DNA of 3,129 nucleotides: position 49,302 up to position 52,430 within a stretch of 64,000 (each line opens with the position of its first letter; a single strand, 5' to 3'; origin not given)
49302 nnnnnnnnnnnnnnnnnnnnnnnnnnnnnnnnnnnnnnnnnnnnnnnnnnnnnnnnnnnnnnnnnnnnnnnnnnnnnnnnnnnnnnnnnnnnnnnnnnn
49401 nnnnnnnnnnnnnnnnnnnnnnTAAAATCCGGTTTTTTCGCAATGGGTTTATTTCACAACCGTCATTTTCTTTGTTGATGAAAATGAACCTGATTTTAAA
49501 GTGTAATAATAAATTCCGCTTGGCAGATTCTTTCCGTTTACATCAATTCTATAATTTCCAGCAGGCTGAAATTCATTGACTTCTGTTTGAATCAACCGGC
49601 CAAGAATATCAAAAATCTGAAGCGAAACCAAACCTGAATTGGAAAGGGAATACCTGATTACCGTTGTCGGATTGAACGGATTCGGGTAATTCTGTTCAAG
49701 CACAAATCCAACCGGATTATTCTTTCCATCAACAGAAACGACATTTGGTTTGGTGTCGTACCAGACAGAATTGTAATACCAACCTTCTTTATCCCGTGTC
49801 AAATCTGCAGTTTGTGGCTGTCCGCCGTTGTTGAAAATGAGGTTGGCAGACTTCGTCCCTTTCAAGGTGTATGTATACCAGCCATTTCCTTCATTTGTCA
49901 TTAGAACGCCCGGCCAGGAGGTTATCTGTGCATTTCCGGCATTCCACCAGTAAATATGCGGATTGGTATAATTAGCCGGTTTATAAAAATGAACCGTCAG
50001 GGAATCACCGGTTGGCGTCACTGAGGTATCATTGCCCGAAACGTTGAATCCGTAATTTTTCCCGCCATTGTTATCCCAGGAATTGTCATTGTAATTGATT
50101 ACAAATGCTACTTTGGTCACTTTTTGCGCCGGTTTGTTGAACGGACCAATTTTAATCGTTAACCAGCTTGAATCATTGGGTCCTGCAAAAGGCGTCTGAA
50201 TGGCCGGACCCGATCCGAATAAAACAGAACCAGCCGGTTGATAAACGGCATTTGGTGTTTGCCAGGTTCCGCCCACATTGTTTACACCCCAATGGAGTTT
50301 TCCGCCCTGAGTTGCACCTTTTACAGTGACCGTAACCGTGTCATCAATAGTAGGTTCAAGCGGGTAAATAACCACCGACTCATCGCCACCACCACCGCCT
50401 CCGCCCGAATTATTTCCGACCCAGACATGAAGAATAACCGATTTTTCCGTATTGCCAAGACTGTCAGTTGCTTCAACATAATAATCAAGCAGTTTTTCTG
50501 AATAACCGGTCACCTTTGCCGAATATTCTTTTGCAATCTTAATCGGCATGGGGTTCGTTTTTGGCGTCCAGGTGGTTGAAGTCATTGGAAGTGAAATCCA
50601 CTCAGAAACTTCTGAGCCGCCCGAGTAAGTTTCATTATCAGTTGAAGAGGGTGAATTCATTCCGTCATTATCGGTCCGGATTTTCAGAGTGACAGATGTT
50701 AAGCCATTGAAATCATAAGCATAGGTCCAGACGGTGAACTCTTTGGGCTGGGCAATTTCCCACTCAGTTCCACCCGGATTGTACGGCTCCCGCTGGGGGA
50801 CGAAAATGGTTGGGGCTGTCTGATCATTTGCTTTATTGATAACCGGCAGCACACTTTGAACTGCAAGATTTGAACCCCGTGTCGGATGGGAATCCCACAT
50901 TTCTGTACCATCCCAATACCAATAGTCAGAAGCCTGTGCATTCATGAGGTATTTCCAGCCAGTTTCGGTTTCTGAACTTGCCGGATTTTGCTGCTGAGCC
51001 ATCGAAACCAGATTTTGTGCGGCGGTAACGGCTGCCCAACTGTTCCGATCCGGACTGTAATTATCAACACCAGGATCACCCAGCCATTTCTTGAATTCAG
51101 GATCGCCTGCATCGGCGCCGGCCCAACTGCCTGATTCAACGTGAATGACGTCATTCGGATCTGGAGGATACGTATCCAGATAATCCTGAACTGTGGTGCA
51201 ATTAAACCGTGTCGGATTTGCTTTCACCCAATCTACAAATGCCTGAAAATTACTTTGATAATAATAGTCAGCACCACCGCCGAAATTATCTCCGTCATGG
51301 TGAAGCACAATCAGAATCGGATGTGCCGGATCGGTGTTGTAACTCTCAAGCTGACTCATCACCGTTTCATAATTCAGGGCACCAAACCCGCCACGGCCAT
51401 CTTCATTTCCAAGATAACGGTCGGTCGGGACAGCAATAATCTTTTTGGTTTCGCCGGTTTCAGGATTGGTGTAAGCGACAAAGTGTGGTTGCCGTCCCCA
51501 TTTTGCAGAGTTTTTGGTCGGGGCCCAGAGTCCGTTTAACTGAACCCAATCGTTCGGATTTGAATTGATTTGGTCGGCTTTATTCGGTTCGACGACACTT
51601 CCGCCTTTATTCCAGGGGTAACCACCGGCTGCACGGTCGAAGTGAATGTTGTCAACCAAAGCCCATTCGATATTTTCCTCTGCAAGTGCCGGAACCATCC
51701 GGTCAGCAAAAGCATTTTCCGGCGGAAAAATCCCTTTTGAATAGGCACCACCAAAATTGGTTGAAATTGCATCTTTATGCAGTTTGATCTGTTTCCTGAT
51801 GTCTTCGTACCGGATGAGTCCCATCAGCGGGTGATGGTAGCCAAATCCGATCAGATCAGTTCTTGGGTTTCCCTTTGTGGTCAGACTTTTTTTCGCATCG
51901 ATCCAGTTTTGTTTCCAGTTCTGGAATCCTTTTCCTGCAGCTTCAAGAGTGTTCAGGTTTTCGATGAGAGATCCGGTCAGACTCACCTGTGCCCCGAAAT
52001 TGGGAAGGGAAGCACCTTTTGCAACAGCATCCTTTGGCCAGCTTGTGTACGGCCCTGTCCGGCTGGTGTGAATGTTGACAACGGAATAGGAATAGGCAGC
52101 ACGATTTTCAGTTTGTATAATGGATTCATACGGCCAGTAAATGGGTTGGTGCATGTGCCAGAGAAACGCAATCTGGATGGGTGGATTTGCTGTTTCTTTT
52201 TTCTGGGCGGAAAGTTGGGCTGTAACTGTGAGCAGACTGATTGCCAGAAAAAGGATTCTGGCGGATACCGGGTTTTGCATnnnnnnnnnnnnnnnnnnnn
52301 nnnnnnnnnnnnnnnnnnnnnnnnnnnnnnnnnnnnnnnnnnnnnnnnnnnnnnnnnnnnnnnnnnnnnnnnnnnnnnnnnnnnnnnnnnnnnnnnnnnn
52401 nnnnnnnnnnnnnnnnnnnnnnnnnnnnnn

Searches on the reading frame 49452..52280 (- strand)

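Call 13: search_protein_families(library=pfam, proteins=[window:49452-52280:-], max_evalue=0.001)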
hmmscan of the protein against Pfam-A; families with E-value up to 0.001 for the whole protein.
window:49452-52280:- (943 aa): 4 families
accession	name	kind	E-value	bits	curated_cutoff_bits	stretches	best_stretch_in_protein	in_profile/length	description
PF16738.10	CBM26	-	9e-23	80.7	28.1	1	763-828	1-69/70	Starch-binding module 26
PF03065.20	Glyco_hydro_57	-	2.1e-19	70.4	21.2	1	38-352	1-260/291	Glycosyl hydrolase family 57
PF23166.1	Ig_N_CWD1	-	8.6e-11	42.5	27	1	648-744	27-118/121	Alpha-glucan water dikinase 1 Ig-like N-terminal domain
PF18962.6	Por_Secre_tail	-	9.2e-11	42.3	27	1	865-941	2-75/75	Secretion system C-terminal sorting domain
